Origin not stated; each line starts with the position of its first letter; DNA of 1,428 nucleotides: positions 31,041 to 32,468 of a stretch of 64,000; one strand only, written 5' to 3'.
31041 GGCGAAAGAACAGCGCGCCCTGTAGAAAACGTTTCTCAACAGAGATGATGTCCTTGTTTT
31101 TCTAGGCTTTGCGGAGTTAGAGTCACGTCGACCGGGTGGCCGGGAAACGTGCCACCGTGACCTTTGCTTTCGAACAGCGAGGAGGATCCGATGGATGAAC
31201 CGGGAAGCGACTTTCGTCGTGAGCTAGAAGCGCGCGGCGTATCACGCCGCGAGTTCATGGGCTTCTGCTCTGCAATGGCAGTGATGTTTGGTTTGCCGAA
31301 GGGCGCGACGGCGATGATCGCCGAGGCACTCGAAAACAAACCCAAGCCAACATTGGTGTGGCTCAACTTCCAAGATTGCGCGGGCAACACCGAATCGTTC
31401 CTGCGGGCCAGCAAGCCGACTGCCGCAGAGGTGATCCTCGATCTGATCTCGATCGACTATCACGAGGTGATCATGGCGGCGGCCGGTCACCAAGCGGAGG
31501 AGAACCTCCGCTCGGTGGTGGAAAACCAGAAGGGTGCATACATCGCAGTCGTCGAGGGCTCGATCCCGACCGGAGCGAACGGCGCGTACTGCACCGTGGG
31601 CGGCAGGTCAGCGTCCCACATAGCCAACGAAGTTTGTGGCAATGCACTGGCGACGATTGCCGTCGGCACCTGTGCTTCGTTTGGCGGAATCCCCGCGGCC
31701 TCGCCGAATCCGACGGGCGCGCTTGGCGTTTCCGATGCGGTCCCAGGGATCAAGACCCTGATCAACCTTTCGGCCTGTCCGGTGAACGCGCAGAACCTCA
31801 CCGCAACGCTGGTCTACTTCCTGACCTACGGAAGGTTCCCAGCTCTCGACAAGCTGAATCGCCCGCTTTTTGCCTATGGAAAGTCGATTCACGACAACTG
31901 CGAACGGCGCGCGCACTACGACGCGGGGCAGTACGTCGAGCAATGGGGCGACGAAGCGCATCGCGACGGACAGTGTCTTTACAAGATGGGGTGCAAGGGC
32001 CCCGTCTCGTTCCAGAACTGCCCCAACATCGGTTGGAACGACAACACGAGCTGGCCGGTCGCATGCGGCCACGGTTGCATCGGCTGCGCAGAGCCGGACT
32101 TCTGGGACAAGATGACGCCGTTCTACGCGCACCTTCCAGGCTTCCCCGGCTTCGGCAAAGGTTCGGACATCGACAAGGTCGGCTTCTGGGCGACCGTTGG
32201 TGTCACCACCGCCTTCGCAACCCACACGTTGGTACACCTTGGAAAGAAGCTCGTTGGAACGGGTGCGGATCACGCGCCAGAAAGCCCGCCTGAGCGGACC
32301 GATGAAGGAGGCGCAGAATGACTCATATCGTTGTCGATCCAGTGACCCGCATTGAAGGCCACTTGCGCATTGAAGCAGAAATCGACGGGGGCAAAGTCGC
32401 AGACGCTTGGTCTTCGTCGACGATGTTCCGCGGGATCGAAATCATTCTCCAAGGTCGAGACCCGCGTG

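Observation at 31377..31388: Hydrogenase small subunit has Asn where the second Cys ligand of the proximal Fe-S cluster normally sits (C-A-G-N instead of C-x-x-C)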

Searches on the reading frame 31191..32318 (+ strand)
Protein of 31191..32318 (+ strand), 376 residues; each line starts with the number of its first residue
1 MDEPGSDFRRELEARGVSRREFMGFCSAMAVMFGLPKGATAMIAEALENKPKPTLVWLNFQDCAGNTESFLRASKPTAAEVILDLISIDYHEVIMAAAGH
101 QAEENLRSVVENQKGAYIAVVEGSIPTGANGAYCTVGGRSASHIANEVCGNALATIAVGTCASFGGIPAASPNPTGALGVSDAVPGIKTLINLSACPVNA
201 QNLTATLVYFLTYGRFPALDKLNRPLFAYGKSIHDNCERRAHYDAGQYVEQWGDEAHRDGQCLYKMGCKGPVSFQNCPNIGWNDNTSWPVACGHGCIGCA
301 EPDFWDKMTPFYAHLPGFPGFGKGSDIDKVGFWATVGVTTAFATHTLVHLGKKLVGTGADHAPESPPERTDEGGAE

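Call 5: search_solved_structures(query=window:31191-32318:+, show_alignments=4, max_evalue=0.00001)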
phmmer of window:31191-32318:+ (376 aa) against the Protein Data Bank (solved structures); distinct sequences matched with E-value up to 0.00001: 43.
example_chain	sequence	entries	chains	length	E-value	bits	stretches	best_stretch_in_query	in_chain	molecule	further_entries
1h2a_S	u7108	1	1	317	9e-96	324.4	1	10-313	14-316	HYDROGENASE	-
8pou_S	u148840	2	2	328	1.8e-89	303.6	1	47-361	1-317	Uptake hydrogenase small subunit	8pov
8poy_S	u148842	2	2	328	3.4e-88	299.4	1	47-361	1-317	Uptake hydrogenase small subunit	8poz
8pow_S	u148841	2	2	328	3.4e-88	299.4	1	47-361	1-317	Uptake hydrogenase small subunit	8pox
6g94_S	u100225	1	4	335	5.6e-87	295.4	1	47-347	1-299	Hydrogenase-1 small chain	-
3rgw_S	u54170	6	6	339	5.7e-87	295.4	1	47-361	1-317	Membrane-bound hydrogenase (NIFE) small subunit HOXK | Uptake hydrogenase small subunit | Uptake hydrogenase small subunit hoxK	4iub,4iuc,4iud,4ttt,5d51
5mdj_S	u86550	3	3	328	6.3e-87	295.3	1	47-361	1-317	Uptake hydrogenase small subunit; HOXK | Uptake hydrogenase small subunit;HOXK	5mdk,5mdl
5xvb_S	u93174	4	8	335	1.7e-86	293.8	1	43-303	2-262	[NiFe]-hydrogenase 2 small subunit | Hydrogenase-2 small chain | NiFe hydrogenase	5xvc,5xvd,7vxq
6fpi_S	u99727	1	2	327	8.9e-86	291.5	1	47-347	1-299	Hydrogenase-1 small chain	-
3uqy_S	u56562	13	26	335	1.1e-85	291.2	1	47-347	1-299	Hydrogenase-1 small chain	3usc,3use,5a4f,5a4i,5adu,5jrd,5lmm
6ehq_S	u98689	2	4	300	1.2e-85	291.1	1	43-302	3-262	Hydrogenase-2 small chain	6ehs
6gam_S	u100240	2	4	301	1.7e-85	290.6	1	43-302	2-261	Hydrogenase-2 small chain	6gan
7odg_S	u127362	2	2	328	1.8e-85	290.5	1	47-361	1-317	Uptake hydrogenase small subunit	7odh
6en9_S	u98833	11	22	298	2.2e-85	290.2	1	44-302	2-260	Hydrogenase-2 small chain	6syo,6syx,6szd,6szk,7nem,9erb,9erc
1h2r_S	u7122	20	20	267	3.4e-85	289.5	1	51-313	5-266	PROTEIN (PERIPLASMIC [NIFE] HYDROGENASE SMALL SUBUNIT) | Periplasmic [NiFe] hydrogenase small subunit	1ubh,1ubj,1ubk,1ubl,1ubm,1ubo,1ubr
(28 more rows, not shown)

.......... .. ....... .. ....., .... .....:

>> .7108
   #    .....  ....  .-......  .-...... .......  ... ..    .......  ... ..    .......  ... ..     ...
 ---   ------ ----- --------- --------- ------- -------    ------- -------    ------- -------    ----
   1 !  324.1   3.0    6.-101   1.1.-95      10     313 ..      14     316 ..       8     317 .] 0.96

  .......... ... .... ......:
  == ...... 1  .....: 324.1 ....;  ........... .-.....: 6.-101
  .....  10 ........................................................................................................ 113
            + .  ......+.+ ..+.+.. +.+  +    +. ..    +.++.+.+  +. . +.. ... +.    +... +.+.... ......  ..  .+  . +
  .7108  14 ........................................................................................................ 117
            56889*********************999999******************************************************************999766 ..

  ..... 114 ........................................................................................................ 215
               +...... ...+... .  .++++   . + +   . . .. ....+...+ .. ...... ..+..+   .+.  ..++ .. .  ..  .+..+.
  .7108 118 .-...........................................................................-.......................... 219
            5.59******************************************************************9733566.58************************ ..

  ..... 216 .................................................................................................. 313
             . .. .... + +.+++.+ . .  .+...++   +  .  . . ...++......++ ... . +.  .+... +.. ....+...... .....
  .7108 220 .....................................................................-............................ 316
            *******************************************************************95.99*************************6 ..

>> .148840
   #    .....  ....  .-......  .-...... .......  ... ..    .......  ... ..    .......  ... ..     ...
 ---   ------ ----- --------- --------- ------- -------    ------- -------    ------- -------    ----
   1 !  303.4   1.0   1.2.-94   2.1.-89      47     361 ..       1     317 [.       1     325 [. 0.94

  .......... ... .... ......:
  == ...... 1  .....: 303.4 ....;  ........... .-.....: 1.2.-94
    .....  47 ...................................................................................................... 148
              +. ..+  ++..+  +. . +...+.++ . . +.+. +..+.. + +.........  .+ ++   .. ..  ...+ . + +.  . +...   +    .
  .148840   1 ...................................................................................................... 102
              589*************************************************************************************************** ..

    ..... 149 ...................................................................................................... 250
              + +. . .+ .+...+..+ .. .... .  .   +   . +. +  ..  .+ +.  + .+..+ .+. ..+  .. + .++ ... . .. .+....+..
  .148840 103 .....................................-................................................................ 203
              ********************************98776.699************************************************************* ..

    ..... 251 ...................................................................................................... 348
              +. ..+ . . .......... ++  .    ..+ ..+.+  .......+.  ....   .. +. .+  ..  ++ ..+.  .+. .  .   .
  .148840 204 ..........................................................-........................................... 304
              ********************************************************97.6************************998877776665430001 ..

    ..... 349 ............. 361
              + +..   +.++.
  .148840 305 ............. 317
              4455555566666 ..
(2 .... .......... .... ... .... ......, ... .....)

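Call 6: search_protein_families(library=ncbifam, proteins=[window:31191-32318:+])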
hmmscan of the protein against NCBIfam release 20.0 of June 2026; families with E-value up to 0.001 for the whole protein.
window:31191-32318:+ (376 aa): 3 families
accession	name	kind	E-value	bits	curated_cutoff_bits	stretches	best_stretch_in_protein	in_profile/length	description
TIGR00391.1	hydA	subfamily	1.2e-122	409.6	179.5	1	8-346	6-348/365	hydrogenase small subunit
NF007779.0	PRK10468.1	equivalog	2.7e-101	339.2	659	1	12-302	8-298/372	hydrogenase 2 small subunit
NF045520.1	H2_NiFeSe_small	exception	3e-65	220.6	470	1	17-313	2-313/314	NiFeSe hydrogenase small subunit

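Call 7: find_homologous_proteins(query=window:31191-32318:+, max_evalue=1e-30)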
Query window:31191-32318:+ (376 aa): 7662 proteins with E <= 1e-30 among 8000 candidates; the best 120 are listed.
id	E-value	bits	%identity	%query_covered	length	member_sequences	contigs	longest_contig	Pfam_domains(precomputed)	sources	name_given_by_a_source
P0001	3.9e-240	815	91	100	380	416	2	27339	PF01058.30,PF14720.12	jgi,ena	jgi:hydrogenase small subunit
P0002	1.7e-224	763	87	97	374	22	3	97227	PF01058.30,PF14720.12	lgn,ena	-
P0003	4.5e-221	752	83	100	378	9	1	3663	PF01058.30,PF14720.12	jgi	jgi:hydrogenase small subunit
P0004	2.9e-220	749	84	99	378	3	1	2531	PF01058.30,PF14720.12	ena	-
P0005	2.2e-216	736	82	100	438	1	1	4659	PF01058.30,PF14720.12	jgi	jgi:hydrogenase small subunit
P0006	1.2e-215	734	81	99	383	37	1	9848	PF01058.30,PF14720.12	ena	-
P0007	4.8e-215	732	82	100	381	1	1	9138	PF01058.30,PF14720.12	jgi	jgi:hydrogenase small subunit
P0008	1.8e-210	717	81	100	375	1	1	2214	PF01058.30,PF14720.12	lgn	-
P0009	4.0e-210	716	80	100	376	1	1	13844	PF01058.30,PF14720.12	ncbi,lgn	ncbi:MAG: hydrogenase small subunit [Myxococcota bacterium]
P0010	2.2e-207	707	82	96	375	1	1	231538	PF01058.30,PF14720.12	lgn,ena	-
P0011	2.5e-204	697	80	94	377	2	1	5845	PF01058.30,PF14720.12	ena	-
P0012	4.7e-201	686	77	99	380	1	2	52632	PF01058.30,PF14720.12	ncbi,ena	-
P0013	5.9e-201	686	76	100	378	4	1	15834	PF01058.30,PF14720.12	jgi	jgi:hydrogenase small subunit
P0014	1.1e-196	671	76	99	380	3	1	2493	PF01058.30,PF14720.12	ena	-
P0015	2.2e-190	651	74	97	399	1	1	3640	PF01058.30,PF14720.12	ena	-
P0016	2.4e-190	651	75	94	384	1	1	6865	PF01058.30,PF14720.12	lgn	-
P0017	5.6e-190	649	80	95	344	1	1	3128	PF01058.30,PF14720.12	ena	-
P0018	9.5e-189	645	76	94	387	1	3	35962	PF01058.30,PF14720.12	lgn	-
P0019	1.7e-186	638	75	92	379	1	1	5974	PF01058.30,PF14720.12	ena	-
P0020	1.6e-185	635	73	94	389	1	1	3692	PF01058.30,PF14720.12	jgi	jgi:hydrogenase small subunit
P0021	4.5e-185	633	75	93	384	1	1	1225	PF01058.30,PF14720.12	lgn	-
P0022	4.5e-185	633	75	93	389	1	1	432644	PF01058.30,PF14720.12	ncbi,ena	-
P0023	4.6e-185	633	72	99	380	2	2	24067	PF01058.30,PF14720.12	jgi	-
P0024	5.1e-185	633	72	97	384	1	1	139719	PF01058.30,PF14720.12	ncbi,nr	ncbi:MAG TPA: hydrogenase small subunit [Kofleriaceae bacterium]|nr:hydrogenase small subunit [Kofle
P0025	6.4e-185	633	75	93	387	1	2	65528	PF01058.30,PF14720.12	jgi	jgi:hydrogenase small subunit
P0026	1.3e-184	632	72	98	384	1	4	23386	PF01058.30,PF14720.12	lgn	-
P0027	1.9e-184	631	74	93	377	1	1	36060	PF01058.30,PF14720.12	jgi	jgi:hydrogenase small subunit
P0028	2.9e-184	631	71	98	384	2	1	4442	PF01058.30,PF14720.12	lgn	-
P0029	4.9e-184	630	72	93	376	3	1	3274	PF01058.30,PF14720.12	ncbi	-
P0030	7.2e-184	629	74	94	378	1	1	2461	PF01058.30,PF14720.12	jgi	jgi:hydrogenase small subunit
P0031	2.6e-183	627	74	93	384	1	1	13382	PF01058.30,PF14720.12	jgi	jgi:hydrogenase small subunit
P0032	2.9e-183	627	74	93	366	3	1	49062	PF01058.30,PF14720.12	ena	-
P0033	3.0e-183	627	73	94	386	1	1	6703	PF01058.30,PF14720.12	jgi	jgi:hydrogenase small subunit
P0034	3.8e-183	627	71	96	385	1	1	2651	PF01058.30,PF14720.12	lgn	-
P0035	4.6e-183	627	72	94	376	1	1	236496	PF01058.30,PF14720.12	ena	-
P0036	5.6e-183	626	72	98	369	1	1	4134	PF01058.30,PF14720.12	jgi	jgi:hydrogenase small subunit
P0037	8.3e-183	626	70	99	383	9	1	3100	PF01058.30,PF14720.12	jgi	jgi:hydrogenase small subunit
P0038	1.0e-182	626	73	94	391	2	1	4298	PF01058.30,PF14720.12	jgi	jgi:hydrogenase small subunit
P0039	1.1e-182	625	73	94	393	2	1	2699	PF01058.30,PF14720.12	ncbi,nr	ncbi:MAG TPA: hydrogenase small subunit [Kofleriaceae bacterium]|nr:hydrogenase small subunit [Kofle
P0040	2.4e-182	624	69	99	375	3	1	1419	PF01058.30,PF14720.12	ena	-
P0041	3.4e-182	624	72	94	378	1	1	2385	PF01058.30,PF14720.12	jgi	jgi:hydrogenase small subunit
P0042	5.0e-182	623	73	94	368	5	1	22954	PF01058.30,PF14720.12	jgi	-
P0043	7.4e-182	623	72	94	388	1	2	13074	PF01058.30,PF14720.12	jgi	-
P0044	8.4e-182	622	69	99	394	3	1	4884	PF01058.30,PF14720.12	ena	-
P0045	1.3e-181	622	72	93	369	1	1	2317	PF01058.30,PF14720.12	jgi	-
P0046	1.3e-181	622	72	94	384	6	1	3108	PF01058.30,PF14720.12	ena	-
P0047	1.7e-181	622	70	100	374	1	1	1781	PF01058.30,PF14720.12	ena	-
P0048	3.5e-181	620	70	97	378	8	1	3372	PF01058.30,PF14720.12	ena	-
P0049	4.1e-181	620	71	98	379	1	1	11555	PF01058.30,PF14720.12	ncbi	-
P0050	5.1e-181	620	69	97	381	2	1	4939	PF01058.30,PF14720.12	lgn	-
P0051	5.8e-181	620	69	98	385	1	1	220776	PF01058.30,PF14720.12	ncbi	-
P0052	7.2e-181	619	69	99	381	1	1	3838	PF01058.30,PF14720.12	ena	-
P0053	7.9e-181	619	73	93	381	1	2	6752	PF01058.30,PF14720.12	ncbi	-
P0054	8.1e-181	619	68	100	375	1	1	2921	PF01058.30,PF14720.12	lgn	-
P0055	9.0e-181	619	72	94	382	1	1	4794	PF01058.30,PF14720.12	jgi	-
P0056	1.1e-180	619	73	93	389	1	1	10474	PF01058.30,PF14720.12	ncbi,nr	ncbi:MAG TPA: hydrogenase small subunit [Kofleriaceae bacterium]|nr:hydrogenase small subunit [Kofle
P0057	1.2e-180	619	71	94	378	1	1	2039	PF01058.30,PF14720.12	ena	-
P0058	1.2e-180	619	70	97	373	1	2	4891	PF01058.30,PF14720.12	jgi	jgi:hydrogenase small subunit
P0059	1.2e-180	619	71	96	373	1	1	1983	PF01058.30,PF14720.12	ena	-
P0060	1.4e-180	618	74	94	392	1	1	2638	PF01058.30,PF14720.12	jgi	jgi:hydrogenase small subunit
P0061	1.6e-180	618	70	100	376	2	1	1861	PF01058.30,PF14720.12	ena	-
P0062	2.3e-180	618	69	99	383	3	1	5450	PF01058.30,PF14720.12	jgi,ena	-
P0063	3.2e-180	617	71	94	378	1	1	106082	PF01058.30,PF14720.12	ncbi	-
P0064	3.6e-180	617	68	100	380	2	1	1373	PF01058.30,PF14720.12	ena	-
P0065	4.0e-180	617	70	97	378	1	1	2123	PF01058.30,PF14720.12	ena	-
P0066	4.3e-180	617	67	100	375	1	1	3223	PF01058.30,PF14720.12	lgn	-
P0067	5.1e-180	617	68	98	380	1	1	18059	PF01058.30,PF14720.12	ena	-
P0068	5.4e-180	617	71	94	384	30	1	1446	PF01058.30,PF14720.12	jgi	-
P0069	5.5e-180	617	70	96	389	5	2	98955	PF01058.30,PF14720.12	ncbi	-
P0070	5.7e-180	616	71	94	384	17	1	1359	PF01058.30,PF14720.12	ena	-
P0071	6.5e-180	616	71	94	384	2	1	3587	PF01058.30,PF14720.12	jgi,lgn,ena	-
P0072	6.9e-180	616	70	94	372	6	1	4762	PF01058.30,PF14720.12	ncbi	-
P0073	7.7e-180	616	69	99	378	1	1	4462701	PF01058.30,PF14720.12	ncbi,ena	-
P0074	9.5e-180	616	71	94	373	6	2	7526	PF01058.30,PF14720.12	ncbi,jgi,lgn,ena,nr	ncbi:MAG TPA: hydrogenase small subunit [Thermoanaerobaculia bacterium]|nr:hydrogenase small subunit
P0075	1.2e-179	615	67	100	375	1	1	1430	PF01058.30,PF14720.12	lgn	-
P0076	1.2e-179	615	69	99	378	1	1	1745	PF01058.30,PF14720.12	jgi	jgi:hydrogenase small subunit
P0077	1.3e-179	615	69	97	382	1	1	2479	PF01058.30,PF14720.12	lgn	-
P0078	1.5e-179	615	71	96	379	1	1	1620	PF01058.30,PF14720.12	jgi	jgi:hydrogenase small subunit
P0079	1.5e-179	615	70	97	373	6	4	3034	PF01058.30,PF14720.12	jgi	jgi:hydrogenase small subunit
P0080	1.6e-179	615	69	99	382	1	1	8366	PF01058.30,PF14720.12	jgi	jgi:hydrogenase small subunit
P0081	1.6e-179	615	68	97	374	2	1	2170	PF01058.30,PF14720.12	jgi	jgi:hydrogenase small subunit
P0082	1.7e-179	615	68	99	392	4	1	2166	PF01058.30,PF14720.12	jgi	jgi:hydrogenase small subunit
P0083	1.8e-179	615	69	98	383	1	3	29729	PF01058.30,PF14720.12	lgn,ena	-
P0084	2.1e-179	615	73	93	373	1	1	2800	PF01058.30,PF14720.12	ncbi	-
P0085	2.4e-179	614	70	97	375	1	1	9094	PF01058.30,PF14720.12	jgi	jgi:hydrogenase small subunit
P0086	2.6e-179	614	69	99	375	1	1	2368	PF01058.30,PF14720.12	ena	-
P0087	2.6e-179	614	73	93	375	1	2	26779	PF01058.30,PF14720.12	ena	-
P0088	2.6e-179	614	70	98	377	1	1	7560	PF01058.30,PF14720.12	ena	-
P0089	3.6e-179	614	71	94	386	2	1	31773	PF01058.30,PF14720.12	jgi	jgi:hydrogenase small subunit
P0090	4.4e-179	614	73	92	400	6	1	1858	PF01058.30,PF14720.12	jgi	jgi:hydrogenase small subunit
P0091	4.5e-179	614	73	91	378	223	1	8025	PF01058.30,PF14720.12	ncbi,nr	ncbi:MAG TPA: hydrogenase small subunit [Vicinamibacterales bacterium]|nr:hydrogenase small subunit 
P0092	5.0e-179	613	70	97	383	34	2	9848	PF01058.30,PF14720.12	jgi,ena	-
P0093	6.1e-179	613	69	99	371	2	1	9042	PF01058.30,PF14720.12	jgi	jgi:hydrogenase small subunit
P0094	6.5e-179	613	72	94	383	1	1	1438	PF01058.30,PF14720.12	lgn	-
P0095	7.0e-179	613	70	98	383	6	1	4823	PF01058.30,PF14720.12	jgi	jgi:hydrogenase small subunit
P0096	7.8e-179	613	71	94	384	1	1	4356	PF01058.30,PF14720.12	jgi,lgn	-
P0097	8.0e-179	613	70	96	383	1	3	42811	PF01058.30,PF14720.12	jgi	jgi:hydrogenase small subunit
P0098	8.3e-179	613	69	97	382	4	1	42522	PF01058.30,PF14720.12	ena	-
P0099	1.0e-178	612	74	93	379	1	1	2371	PF01058.30,PF14720.12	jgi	jgi:hydrogenase small subunit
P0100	1.0e-178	612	68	99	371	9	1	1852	PF01058.30,PF14720.12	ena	-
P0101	1.1e-178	612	68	99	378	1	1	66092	PF01058.30,PF14720.12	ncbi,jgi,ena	-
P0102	1.2e-178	612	68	98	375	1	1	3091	PF01058.30,PF14720.12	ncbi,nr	ncbi:MAG: hydrogenase small subunit [Thermoanaerobaculia bacterium]|nr:hydrogenase small subunit [Th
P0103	1.4e-178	612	70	94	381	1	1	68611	PF01058.30,PF14720.12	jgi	jgi:hydrogenase small subunit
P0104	1.6e-178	612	69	99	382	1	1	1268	PF01058.30,PF14720.12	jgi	jgi:hydrogenase small subunit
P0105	1.9e-178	611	71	92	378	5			PF01058.30,PF14720.12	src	-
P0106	2.1e-178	611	72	97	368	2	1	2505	PF01058.30,PF14720.12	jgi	jgi:hydrogenase small subunit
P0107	2.2e-178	611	73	87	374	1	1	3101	PF01058.30,PF14720.12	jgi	jgi:hydrogenase small subunit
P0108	2.4e-178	611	67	100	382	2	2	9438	PF01058.30,PF14720.12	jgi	jgi:hydrogenase small subunit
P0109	2.7e-178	611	71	95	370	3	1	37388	PF01058.30,PF14720.12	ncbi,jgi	jgi:hydrogenase small subunit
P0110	2.8e-178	611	71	94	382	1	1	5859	PF01058.30,PF14720.12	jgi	jgi:hydrogenase small subunit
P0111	3.0e-178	611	70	97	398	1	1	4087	PF01058.30,PF14720.12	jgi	jgi:hydrogenase small subunit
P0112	3.1e-178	611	70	95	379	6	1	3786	PF01058.30,PF14720.12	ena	-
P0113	3.2e-178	611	71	94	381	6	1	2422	PF01058.30,PF14720.12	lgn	-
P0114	3.2e-178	611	69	97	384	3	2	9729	PF01058.30,PF14720.12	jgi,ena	-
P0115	3.3e-178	611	72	94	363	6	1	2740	PF01058.30,PF14720.12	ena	-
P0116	3.4e-178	611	73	94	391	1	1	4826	PF01058.30,PF14720.12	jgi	jgi:hydrogenase small subunit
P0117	3.5e-178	611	70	93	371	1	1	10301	PF01058.30,PF14720.12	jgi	jgi:hydrogenase small subunit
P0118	3.7e-178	611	68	98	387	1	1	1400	PF01058.30,PF14720.12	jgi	jgi:hydrogenase small subunit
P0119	3.7e-178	610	69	99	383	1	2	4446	PF01058.30,PF14720.12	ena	-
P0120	3.8e-178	610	68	100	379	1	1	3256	PF01058.30,PF14720.12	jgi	jgi:hydrogenase small subunit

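Call 23: search_protein_representatives(protein=window:31191-32318:+)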
Query: 376 residues. Proteins with E-value up to 0.001 (for the whole library): 2794; up to 1e-10: 1702; up to 1e-30: 513. The best 150 are listed.
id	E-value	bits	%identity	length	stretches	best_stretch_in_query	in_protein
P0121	7.5e-124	430.0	71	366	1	34-285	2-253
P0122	4.6e-116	404.4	56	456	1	11-318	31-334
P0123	2.5e-113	395.4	53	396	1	11-346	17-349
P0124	9.7e-111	386.9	49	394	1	10-348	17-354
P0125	2.8e-106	372.2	53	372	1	14-309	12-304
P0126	3.5e-106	371.9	58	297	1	71-352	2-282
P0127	3.3e-105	368.6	50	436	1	11-365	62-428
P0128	6.0e-103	361.2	51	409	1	4-314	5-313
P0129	8.4e-96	337.7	46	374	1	11-374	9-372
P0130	1.1e-95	337.3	69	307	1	2-221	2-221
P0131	1.4e-94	333.7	46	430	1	12-347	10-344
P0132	1.2e-93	330.6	52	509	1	14-314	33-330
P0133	1.2e-92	327.3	72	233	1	142-325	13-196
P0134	9.4e-92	324.4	51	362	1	42-313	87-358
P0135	1.1e-91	324.1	46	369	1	2-347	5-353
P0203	1.9e-61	224.6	40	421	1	18-348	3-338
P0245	8.1e-54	199.5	38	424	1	18-352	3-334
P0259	2.0e-52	194.9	39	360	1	48-334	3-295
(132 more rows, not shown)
